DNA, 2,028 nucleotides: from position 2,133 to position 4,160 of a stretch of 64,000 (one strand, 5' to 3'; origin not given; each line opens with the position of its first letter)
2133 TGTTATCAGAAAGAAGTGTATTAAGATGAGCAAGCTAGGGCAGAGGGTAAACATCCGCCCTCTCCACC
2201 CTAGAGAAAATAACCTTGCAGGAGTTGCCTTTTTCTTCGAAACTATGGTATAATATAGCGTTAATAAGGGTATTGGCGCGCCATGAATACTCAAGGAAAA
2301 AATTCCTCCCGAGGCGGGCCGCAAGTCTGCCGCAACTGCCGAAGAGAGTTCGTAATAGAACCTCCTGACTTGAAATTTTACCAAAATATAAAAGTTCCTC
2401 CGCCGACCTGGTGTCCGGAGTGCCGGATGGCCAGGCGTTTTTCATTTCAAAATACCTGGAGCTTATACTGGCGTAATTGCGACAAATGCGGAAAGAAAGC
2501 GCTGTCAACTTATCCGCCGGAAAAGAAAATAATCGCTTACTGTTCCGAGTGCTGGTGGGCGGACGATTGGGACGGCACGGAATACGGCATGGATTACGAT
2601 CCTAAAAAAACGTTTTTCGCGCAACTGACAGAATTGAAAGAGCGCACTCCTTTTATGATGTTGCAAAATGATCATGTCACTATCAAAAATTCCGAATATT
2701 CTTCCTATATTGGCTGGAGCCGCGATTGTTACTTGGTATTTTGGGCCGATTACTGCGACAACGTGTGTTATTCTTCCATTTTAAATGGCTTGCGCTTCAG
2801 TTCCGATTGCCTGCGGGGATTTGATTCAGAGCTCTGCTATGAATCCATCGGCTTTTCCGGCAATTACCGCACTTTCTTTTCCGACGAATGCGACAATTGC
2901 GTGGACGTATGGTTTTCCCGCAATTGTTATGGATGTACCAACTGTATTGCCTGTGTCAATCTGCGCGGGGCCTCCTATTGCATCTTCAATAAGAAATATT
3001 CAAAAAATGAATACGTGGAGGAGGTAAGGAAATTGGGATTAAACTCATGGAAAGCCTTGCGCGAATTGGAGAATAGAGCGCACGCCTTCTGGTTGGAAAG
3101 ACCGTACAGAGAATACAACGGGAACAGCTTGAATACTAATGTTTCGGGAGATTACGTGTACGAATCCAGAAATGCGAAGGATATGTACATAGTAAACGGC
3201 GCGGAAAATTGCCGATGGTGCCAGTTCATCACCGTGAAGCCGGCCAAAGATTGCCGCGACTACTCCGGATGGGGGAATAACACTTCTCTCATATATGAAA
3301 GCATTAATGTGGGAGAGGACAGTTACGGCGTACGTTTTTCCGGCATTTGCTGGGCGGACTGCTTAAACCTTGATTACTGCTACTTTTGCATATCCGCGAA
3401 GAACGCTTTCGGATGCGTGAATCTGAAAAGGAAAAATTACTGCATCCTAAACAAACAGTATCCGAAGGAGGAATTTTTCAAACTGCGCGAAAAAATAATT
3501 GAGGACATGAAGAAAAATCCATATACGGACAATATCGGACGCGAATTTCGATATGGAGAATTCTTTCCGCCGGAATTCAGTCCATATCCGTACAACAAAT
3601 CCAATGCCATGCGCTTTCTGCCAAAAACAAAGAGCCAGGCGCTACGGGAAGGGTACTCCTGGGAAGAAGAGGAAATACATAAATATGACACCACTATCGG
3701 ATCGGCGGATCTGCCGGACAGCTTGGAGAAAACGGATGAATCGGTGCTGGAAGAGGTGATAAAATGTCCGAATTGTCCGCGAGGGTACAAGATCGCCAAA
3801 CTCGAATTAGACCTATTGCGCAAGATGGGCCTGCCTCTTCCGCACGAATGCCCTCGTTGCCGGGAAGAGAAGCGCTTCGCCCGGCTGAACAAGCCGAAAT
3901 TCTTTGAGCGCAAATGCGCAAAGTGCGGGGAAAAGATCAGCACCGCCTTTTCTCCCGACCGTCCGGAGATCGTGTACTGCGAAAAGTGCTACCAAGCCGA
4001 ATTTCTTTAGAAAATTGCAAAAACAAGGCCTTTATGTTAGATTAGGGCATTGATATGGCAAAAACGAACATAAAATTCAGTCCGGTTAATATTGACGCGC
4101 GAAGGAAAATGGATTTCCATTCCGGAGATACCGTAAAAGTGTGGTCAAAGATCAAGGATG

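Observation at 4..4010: Tandem array of three large paralogous Cys-rich zinc-ribbon repeat proteins of unknown function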

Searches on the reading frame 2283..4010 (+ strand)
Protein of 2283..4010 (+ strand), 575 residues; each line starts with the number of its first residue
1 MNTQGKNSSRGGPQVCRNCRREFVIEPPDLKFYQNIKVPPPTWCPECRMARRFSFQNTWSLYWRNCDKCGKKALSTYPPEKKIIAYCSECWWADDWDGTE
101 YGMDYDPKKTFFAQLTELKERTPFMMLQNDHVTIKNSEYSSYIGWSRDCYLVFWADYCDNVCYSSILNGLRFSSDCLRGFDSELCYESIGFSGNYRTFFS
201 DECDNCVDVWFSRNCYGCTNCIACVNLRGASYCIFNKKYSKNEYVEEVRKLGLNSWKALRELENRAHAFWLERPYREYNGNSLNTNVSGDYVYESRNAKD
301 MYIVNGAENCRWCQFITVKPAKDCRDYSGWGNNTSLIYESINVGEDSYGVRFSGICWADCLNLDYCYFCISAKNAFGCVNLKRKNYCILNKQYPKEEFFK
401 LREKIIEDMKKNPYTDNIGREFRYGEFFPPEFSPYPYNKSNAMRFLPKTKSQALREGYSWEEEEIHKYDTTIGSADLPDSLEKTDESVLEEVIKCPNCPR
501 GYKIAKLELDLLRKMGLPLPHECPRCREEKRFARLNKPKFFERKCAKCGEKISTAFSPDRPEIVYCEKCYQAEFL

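Call 3: search_protein_families(library=pfam, proteins=[window:2283-4010:+], max_evalue=1)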
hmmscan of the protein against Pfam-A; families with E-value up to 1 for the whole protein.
window:2283-4010:+ (575 aa): 3 families
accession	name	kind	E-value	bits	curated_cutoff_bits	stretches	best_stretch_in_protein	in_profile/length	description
PF23477.1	zf_Tbcl_2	-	7.4e-07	29.2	27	2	540-572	3-35/37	Probable treble clef zinc finger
PF13451.12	zf_Tbcl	-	0.00018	21.8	24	1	15-52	6-44/48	Probable treble clef domain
PF23165.1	zf-C2H2_FBX41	-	0.022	14.7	24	1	519-532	1-14/30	F-box only protein 41 C2H2 zinc finger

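Call 4: search_protein_families(library=ncbifam, proteins=[window:2283-4010:+], max_evalue=1)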
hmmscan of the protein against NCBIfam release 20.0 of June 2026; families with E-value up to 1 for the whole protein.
window:2283-4010:+ (575 aa): 4 families
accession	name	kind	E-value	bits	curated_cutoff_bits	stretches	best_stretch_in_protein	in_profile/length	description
TIGR04272.1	cxxc_cxxc_Mbark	domain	2.6e-05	23.9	36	2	540-572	3-35/37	CxxC-x17-CxxC domain-containing protein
NF041070.1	carrier_LysW_Arch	domain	0.15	12.1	75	0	543-569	3-29/57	alpha-aminoadipate/glutamate carrier protein LysW/ArgW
NF011482.0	PRK14892.1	equivalog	0.55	10.2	109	0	65-97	23-55/101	putative transcription elongation factor Elf1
NF004633.0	PRK05978.1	subfamily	0.6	9.4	187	1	510-561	24-72/149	hypothetical protein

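Call 47: search_protein_families(library=padloc, proteins=[window:2283-4010:+], max_evalue=0.01)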
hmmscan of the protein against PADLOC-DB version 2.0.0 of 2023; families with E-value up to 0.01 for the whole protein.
window:2283-4010:+ (575 aa): 0 families

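Call 48: search_protein_families(library=phrogs, proteins=[window:2283-4010:+], max_evalue=0.01)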
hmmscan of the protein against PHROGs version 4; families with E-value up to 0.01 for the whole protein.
window:2283-4010:+ (575 aa): 1 family
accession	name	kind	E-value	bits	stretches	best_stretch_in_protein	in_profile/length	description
phrog_36183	-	unknown function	0.0098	16.9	0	231-282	6-57/59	-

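Call 81: find_homologous_proteins(query=window:2283-4010:+)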
Query window:2283-4010:+ (575 aa): 5054 proteins with E <= 0.001 among 8000 candidates; the best 120 are listed.
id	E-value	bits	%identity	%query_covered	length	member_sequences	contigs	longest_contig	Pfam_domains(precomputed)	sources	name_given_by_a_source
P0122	0.0e+0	1271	100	92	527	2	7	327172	PF23477.2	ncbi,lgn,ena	-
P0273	5.9e-285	965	68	100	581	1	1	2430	-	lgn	-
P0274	7.4e-270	915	66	100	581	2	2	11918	-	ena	-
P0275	2.5e-267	907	65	98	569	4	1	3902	-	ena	-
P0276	2.0e-266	904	66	97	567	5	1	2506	-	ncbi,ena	-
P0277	1.2e-265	901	65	97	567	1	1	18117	-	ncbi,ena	-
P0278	4.7e-265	899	65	98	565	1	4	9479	PF23477.2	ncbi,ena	-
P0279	1.2e-264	898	65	97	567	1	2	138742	PF23477.2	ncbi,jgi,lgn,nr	ncbi:MAG TPA: hypothetical protein VGO63_03170 [Candidatus Paceibacterota bacterium]|jgi:hypothetica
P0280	3.6e-264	896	64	98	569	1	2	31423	-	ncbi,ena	-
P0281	4.8e-264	896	64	98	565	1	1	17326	-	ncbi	-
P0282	4.9e-264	896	65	97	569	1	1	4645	-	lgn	-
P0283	8.3e-264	895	64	98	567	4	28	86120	-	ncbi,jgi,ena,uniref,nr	ncbi:hypothetical protein A3B84_00665 [Candidatus Nomurabacteria bacterium RIFCSPHIGHO2_02_FULL_35_1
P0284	1.2e-263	894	63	98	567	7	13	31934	PF23477.2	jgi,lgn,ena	-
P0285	1.5e-263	894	65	98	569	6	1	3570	-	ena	-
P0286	2.5e-263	893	64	99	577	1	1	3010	-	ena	-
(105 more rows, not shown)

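Call 90: predict_structure(alignment_id=A4)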
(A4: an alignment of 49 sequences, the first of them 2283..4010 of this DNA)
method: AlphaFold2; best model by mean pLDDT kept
length: 575 residues; sequences in the alignment: 49
mean_pLDDT: 78.4   pTM: 0.81
mean pLDDT of the five models: 78.4, 74.5, 73.4, 72.4, 67.5
residues with pLDDT >= 90: 167; 70-90: 236; 50-70: 151; < 50: 21
segments of 3 or more residues with pLDDT < 50: 1-11, 285-289
pLDDT, mean of each block of 10 residues (from residue 1): 31 82 85 87 89 86 93 90 92 89 95 93 88 75 71 57 56 61 62 59 61 61 66 84 89 88 88 74 48 54 57 61 58 67 71 73 68 79 87 94 95 94 92 92 88 95 78 93 92 91 87 86 85 75 91 82 87 73
secondary structure, 60 per line:
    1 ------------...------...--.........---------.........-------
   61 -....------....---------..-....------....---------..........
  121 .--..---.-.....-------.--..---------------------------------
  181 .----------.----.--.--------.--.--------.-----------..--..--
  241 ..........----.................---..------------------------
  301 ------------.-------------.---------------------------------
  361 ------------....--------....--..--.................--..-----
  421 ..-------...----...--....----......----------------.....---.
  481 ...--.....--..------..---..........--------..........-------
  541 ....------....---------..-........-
elements in order: E13-15 E22-24 H27-35 H45-53 E62-65 E72-75 H88-91 H98-101 H111-121 H241-250 H256-271 E373-376 E385-388 H395-411 H442-445 H450-455 H486-490 H506-515 H524-533 E541-544 E551-554 H567-574
